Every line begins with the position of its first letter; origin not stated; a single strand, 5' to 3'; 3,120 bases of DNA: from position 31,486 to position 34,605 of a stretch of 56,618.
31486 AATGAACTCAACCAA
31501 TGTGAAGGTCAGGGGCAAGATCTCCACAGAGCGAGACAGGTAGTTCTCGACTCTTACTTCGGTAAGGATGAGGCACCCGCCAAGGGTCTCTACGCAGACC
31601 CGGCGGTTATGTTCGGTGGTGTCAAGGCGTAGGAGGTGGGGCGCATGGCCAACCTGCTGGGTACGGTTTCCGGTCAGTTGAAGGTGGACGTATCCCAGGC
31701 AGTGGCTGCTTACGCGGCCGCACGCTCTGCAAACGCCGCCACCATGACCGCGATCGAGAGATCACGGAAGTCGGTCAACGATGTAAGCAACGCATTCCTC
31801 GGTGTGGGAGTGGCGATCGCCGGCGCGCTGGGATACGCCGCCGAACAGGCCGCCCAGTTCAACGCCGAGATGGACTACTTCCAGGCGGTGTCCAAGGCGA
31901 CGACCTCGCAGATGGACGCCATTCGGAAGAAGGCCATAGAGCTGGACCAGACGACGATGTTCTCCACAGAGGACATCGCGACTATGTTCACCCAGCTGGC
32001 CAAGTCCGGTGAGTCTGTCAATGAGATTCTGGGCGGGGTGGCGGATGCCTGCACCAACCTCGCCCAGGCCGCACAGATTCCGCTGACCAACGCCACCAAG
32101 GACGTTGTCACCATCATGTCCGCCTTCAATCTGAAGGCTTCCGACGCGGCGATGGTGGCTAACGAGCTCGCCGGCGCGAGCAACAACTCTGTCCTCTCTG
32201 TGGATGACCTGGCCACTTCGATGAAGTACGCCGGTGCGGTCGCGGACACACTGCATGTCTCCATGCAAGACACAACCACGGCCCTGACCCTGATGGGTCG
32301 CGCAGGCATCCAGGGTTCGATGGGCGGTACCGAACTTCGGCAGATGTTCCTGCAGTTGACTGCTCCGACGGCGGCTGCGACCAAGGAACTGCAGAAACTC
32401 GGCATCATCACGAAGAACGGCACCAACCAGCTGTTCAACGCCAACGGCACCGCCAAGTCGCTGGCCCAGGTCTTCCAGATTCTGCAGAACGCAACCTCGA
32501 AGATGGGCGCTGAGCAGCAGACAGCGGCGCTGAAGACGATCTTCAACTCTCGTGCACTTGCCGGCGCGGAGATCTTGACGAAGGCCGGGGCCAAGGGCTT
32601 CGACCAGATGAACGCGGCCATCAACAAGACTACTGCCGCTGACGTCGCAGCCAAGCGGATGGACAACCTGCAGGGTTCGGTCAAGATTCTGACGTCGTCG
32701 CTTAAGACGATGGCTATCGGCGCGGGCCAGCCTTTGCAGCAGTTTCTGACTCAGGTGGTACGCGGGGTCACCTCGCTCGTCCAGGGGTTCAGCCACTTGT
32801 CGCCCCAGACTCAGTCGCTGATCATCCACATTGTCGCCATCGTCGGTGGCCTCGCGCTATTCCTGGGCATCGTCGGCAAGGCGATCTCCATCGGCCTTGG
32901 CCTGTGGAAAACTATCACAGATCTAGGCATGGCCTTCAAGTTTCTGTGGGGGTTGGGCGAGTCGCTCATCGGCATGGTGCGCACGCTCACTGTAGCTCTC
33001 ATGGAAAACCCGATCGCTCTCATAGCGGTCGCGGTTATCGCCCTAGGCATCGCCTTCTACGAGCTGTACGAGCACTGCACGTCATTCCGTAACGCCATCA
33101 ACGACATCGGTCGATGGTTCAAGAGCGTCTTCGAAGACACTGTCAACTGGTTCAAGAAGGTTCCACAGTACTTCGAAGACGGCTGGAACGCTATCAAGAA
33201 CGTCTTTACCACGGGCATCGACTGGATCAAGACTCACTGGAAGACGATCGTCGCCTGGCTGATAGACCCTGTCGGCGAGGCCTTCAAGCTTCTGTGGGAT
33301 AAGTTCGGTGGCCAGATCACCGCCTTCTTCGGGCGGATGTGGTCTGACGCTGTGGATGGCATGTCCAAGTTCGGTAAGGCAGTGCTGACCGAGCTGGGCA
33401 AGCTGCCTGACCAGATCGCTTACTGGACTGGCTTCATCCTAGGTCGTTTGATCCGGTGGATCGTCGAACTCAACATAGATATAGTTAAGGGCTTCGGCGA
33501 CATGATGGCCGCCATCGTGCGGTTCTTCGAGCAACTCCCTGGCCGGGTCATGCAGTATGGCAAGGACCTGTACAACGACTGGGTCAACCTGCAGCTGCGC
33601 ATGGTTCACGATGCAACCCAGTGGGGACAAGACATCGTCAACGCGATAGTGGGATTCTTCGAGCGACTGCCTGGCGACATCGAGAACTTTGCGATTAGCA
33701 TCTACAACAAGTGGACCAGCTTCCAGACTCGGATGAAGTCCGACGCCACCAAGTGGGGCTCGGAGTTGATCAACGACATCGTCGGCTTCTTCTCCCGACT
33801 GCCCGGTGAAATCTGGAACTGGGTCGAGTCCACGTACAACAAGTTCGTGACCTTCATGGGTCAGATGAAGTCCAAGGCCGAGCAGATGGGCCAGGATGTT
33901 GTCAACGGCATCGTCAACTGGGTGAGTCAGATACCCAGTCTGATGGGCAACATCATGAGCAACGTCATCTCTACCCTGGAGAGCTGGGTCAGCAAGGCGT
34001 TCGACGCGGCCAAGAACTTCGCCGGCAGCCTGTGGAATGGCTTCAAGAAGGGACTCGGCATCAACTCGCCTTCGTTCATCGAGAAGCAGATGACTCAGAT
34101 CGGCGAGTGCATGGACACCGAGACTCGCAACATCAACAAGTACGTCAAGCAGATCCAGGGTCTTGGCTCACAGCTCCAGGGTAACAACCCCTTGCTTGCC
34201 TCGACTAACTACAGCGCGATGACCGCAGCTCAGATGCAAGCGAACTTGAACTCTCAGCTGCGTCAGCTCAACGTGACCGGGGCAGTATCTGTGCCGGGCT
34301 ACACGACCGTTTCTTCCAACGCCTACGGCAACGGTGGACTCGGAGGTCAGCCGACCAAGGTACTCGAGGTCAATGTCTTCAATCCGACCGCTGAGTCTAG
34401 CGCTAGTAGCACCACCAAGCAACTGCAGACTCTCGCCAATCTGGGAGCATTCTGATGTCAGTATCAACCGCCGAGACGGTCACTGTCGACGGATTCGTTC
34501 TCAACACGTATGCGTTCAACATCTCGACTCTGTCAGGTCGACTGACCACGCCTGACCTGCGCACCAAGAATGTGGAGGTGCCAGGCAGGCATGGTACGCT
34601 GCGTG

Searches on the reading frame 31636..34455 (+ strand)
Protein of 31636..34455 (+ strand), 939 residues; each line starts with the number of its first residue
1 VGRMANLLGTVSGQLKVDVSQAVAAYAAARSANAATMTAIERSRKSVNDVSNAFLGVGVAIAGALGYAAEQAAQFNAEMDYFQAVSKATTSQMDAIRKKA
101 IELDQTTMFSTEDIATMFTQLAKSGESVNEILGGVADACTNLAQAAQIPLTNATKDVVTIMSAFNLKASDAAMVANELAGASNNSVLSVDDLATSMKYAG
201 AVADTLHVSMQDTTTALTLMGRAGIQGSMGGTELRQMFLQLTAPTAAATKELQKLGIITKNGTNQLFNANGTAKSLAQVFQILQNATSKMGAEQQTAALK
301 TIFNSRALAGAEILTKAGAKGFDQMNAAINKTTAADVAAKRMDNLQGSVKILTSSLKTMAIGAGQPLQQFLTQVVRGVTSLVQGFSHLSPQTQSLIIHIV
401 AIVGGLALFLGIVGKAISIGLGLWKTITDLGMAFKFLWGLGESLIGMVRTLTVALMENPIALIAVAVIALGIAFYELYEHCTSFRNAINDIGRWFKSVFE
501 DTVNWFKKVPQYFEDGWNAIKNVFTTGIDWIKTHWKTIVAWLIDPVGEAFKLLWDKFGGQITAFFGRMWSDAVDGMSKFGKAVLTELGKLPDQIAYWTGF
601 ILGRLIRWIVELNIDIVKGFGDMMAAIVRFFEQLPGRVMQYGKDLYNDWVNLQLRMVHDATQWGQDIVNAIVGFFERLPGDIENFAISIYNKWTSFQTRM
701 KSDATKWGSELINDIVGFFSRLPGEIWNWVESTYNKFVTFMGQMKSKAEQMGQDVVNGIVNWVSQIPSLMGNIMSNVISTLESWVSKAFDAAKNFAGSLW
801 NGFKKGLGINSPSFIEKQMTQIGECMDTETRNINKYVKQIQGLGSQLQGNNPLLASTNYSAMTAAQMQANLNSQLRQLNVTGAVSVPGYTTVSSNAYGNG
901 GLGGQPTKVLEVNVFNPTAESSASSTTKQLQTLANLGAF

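Call 22: search_protein_families(library=phrogs, proteins=[window:31636-34455:+], max_evalue=0.001)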
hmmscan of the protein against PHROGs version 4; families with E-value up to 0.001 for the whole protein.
window:31636-34455:+ (939 aa): 35 families (the best 25 are shown)
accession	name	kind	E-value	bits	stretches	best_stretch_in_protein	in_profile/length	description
phrog_1272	-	tail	4.5e-92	310.7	2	36-588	233-795/1606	tail length tape measure protein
phrog_1533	-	tail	6.1e-87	293.5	1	36-484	218-673/1688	tail length tape measure protein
phrog_4704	-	tail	1.3e-75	256.3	1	46-480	192-624/625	tail length tape measure protein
phrog_991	-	tail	1.2e-61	209.7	1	35-628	260-800/1966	tail length tape measure protein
phrog_28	-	tail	3.3e-61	209.1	1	20-700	233-710/1228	tail length tape measure protein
phrog_58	-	tail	1.3e-58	200.4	1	24-894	257-1025/1544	tail length tape measure protein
phrog_5218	-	unknown function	2.3e-54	186.1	1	38-486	198-669/1599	-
phrog_1293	-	tail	9e-54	183.8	1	27-526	136-673/1424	tail length tape measure protein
phrog_167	-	tail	2.7e-51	175.5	2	34-451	245-601/1555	tail length tape measure protein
phrog_5493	-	tail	9.8e-46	157.6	2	11-632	12-640/1102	tail length tape measure protein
phrog_9696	-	tail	8.8e-45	153.9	1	39-346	45-356/1415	tail length tape measure protein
phrog_19074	-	unknown function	7e-40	137.8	1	28-381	115-458/1384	-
phrog_37649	-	tail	1.9e-30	105.9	1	58-487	443-864/2006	tail length tape measure protein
phrog_1204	-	tail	6e-24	85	2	11-590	139-674/1483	tail protein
phrog_16692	-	unknown function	3.3e-22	79.8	1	26-361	126-477/1107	-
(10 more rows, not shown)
